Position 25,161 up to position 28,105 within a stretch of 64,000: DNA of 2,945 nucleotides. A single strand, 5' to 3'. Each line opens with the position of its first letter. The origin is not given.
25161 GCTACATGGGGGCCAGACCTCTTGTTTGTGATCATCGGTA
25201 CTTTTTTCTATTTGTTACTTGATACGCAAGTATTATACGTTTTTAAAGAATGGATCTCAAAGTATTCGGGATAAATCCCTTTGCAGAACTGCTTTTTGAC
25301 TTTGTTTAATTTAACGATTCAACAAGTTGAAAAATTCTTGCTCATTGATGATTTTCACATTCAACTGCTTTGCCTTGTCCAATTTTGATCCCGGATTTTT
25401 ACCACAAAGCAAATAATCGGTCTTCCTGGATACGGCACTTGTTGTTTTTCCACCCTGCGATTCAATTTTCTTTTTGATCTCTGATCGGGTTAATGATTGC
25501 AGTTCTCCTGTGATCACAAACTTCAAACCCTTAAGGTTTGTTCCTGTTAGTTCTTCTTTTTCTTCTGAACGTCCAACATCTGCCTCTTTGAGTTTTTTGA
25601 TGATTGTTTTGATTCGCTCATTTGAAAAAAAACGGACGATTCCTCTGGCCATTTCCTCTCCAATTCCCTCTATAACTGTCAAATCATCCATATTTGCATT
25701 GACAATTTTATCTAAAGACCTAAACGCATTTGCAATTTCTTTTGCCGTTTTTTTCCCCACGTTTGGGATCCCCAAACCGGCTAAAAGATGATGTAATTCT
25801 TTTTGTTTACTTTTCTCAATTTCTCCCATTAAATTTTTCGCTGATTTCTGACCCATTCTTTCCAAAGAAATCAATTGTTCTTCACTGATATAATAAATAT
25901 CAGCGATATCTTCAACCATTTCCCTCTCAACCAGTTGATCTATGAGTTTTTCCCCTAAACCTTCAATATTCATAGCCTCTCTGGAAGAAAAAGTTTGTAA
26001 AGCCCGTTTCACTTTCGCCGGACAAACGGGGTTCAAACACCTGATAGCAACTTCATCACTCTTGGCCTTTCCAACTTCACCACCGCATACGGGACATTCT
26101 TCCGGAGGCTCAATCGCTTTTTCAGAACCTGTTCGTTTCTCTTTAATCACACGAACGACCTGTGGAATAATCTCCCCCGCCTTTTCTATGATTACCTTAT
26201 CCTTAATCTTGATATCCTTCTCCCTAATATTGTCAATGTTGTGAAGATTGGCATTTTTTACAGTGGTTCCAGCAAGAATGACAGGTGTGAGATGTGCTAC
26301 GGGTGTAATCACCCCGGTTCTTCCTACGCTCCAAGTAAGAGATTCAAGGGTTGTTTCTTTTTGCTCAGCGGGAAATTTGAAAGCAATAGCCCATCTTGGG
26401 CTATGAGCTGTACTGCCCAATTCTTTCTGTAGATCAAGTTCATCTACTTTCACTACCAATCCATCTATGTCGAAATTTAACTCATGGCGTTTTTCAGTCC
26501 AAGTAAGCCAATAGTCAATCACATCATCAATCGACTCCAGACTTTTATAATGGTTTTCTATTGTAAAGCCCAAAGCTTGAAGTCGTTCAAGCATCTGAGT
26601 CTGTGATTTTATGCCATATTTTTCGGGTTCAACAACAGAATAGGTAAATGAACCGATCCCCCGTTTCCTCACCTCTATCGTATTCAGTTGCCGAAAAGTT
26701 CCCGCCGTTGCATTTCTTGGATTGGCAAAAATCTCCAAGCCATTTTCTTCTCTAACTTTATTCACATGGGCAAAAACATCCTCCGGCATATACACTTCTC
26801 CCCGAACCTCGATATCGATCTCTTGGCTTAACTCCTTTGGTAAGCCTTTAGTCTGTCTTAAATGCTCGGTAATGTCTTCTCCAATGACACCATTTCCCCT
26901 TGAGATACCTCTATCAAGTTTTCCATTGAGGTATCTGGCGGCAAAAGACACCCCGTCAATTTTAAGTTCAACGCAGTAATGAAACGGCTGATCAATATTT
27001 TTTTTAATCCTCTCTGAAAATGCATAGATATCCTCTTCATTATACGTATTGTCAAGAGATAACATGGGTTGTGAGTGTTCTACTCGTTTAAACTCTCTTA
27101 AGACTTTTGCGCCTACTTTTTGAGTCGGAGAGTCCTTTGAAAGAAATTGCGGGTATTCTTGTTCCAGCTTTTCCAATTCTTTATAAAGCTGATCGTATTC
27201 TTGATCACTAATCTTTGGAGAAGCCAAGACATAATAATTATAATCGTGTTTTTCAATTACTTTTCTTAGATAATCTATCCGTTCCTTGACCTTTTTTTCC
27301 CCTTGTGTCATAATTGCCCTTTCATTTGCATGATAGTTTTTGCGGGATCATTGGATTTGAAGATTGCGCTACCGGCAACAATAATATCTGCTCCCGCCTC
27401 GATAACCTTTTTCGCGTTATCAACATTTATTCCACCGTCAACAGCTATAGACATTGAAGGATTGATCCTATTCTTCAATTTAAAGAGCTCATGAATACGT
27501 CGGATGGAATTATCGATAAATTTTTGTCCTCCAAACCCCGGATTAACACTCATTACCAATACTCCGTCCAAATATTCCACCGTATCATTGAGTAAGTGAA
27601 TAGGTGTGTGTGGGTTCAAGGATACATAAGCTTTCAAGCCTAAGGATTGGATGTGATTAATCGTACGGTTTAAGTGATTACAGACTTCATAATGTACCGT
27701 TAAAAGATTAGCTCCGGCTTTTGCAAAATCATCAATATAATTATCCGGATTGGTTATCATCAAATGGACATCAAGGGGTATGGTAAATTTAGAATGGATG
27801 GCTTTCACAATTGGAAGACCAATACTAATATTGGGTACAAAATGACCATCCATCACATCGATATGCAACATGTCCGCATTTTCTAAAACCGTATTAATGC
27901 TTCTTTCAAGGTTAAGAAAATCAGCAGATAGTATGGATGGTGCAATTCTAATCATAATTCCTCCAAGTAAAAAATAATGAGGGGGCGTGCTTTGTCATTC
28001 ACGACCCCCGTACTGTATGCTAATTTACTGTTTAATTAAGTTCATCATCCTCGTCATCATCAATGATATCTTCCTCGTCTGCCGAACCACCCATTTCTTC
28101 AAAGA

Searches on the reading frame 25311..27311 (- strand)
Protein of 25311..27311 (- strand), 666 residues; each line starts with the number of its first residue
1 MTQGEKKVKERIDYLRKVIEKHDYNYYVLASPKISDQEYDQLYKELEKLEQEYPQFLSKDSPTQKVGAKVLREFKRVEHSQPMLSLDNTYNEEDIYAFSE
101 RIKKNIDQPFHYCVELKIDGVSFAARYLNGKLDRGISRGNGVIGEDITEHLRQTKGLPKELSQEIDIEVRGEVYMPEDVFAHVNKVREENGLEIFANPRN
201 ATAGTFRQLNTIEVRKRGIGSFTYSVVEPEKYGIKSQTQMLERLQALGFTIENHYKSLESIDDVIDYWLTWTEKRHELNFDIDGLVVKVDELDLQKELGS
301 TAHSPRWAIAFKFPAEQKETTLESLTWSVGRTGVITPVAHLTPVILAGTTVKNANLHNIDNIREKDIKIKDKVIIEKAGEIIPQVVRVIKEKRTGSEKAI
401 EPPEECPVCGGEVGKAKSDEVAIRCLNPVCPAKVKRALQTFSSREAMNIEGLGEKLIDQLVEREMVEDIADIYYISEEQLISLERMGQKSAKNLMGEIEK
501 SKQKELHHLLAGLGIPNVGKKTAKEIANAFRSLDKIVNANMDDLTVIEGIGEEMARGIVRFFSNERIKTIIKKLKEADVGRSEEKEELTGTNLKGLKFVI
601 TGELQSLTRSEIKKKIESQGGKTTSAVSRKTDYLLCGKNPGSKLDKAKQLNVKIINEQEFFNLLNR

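Call 68: search_protein_families(library=pfam, proteins=[window:25311-27311:-], max_evalue=0.0001)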
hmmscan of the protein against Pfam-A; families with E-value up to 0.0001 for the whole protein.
window:25311-27311:- (666 aa): 9 families
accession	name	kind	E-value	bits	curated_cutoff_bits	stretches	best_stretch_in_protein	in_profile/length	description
PF01653.23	DNA_ligase_aden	-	1.2e-84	284.3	27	1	73-316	3-253/253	NAD-dependent DNA ligase adenylation domain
PF03120.22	DNA_ligase_OB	-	3e-33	114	32.9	1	319-396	1-78/79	NAD-dependent DNA ligase OB-fold domain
PF12826.13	HHH_2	-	2.5e-21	76.1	27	1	509-571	2-64/64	Helix-hairpin-helix motif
PF00533.33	BRCT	-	7.8e-18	64.9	21.3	1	592-663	5-77/78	BRCA1 C Terminus (BRCT) domain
PF14520.12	HHH_5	-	1e-14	55.2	27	1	513-560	5-53/57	Helix-hairpin-helix domain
PF22745.1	Nlig-Ia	-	2.9e-08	34.7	27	1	8-58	2-52/92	DNA ligase-like, N-terminal NAD+-binding domain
PF03119.21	DNA_ligase_ZBD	-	6.2e-08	32.8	25.8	1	405-432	1-27/27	NAD-dependent DNA ligase C4 zinc finger domain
PF12738.14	PTCB-BRCT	-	2.9e-07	30.8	22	1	608-656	12-60/63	twin BRCT domain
PF00633.29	HHH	-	4e-06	26.8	24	0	532-558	1-27/30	Helix-hairpin-helix motif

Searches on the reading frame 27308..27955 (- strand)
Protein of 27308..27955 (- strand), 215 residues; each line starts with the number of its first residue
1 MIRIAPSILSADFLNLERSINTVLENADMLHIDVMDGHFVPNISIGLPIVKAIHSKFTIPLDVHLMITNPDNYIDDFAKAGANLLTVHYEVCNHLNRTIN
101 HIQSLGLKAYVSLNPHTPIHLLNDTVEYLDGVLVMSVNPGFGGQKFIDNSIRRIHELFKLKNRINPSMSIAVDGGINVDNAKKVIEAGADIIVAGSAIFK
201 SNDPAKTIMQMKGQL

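Call 68: search_protein_families(library=pfam, proteins=[window:27308-27955:-], max_evalue=0.0001)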
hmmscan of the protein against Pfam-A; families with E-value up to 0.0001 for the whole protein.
window:27308-27955:- (215 aa): 2 families
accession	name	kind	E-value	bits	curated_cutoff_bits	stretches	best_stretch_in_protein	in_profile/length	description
PF00834.25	Ribul_P_3_epim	-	1.6e-75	253.3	21.1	1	4-199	2-198/198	Ribulose-phosphate 3 epimerase family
PF00215.30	OMPdecase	-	2.4e-06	28.1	27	1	152-208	161-218/221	Orotidine 5'-phosphate decarboxylase / HUMPS family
